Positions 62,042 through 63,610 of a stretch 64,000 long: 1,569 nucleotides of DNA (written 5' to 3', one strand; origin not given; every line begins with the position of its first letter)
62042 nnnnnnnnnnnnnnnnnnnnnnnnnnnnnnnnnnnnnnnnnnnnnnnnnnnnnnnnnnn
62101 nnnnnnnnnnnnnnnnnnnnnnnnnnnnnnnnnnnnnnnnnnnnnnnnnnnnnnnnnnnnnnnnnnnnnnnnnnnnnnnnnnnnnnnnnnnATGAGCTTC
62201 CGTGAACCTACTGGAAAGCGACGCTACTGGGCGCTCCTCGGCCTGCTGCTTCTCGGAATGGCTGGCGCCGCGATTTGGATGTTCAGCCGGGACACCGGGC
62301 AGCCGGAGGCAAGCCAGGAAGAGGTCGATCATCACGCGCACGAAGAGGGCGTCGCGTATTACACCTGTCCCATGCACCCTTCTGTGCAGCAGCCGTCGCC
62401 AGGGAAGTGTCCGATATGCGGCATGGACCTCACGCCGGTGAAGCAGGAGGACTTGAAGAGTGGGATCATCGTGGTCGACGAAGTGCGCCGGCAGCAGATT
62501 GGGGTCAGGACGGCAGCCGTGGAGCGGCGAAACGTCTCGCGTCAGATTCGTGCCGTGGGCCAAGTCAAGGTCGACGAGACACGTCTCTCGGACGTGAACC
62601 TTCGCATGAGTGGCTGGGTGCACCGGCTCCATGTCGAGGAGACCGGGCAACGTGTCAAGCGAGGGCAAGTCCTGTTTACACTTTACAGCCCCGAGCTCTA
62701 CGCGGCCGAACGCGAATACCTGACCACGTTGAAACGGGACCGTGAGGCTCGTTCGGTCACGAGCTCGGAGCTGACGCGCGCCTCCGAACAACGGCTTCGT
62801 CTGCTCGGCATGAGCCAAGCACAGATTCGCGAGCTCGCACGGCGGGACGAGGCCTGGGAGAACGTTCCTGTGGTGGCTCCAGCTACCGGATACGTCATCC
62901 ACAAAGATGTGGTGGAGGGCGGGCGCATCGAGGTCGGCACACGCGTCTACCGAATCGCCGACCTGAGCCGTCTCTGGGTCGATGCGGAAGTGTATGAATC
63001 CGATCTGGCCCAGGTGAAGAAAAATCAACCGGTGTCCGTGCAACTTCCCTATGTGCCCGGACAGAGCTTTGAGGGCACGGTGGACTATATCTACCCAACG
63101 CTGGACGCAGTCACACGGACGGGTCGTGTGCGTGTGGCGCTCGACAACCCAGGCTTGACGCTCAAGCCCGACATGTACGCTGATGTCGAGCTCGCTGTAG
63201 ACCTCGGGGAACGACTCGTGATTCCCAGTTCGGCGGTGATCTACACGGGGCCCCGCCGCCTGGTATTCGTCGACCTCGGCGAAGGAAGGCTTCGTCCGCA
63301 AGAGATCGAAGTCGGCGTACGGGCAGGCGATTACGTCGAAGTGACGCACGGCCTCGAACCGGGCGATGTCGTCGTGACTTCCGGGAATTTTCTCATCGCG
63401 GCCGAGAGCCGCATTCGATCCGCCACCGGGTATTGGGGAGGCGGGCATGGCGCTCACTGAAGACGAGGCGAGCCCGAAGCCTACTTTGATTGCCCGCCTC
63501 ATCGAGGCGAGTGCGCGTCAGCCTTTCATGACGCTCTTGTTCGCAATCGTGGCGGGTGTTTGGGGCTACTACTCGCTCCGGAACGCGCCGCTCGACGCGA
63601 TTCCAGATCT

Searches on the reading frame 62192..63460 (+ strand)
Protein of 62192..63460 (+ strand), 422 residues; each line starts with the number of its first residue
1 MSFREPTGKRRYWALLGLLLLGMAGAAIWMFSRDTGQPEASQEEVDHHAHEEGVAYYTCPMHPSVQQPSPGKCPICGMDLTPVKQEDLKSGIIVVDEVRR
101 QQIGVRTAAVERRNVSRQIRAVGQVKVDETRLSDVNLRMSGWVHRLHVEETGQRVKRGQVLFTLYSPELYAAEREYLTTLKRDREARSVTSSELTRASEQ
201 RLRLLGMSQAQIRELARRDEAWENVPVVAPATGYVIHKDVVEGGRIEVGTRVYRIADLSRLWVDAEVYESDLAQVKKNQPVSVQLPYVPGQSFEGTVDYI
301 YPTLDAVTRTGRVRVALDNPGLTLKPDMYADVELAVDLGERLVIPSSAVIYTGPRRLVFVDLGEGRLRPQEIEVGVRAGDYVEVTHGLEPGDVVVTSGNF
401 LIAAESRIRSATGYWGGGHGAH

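Call 36: search_protein_families(library=pfam, proteins=[window:62192-63460:+], max_evalue=0.001)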
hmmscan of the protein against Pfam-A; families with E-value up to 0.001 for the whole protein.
window:62192-63460:+ (422 aa): 6 families
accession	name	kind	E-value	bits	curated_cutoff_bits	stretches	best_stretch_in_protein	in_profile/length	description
PF16576.10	HlyD_D23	-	2.7e-80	269.1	30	1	115-330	2-214/214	Barrel-sandwich domain of CusB or HlyD membrane-fusion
PF13437.12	HlyD_3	-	9.3e-23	81.4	22.2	1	227-326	2-105/106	HlyD family secretion protein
PF19335.5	HMBD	-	9.3e-14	51.5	23.6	1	56-83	1-28/28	Heavy metal binding domain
PF16572.11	HlyD_D4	-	4.6e-07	30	26.4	1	163-219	3-53/55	Long alpha hairpin domain of cation efflux system protein, CusB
PF12700.13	HlyD_2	-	0.00061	19.1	25.1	0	104-183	39-113/416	HlyD family secretion protein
PF13533.13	Biotin_lipoyl_2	-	0.00095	19.4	29.8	1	137-164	5-31/32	Biotin-lipoyl like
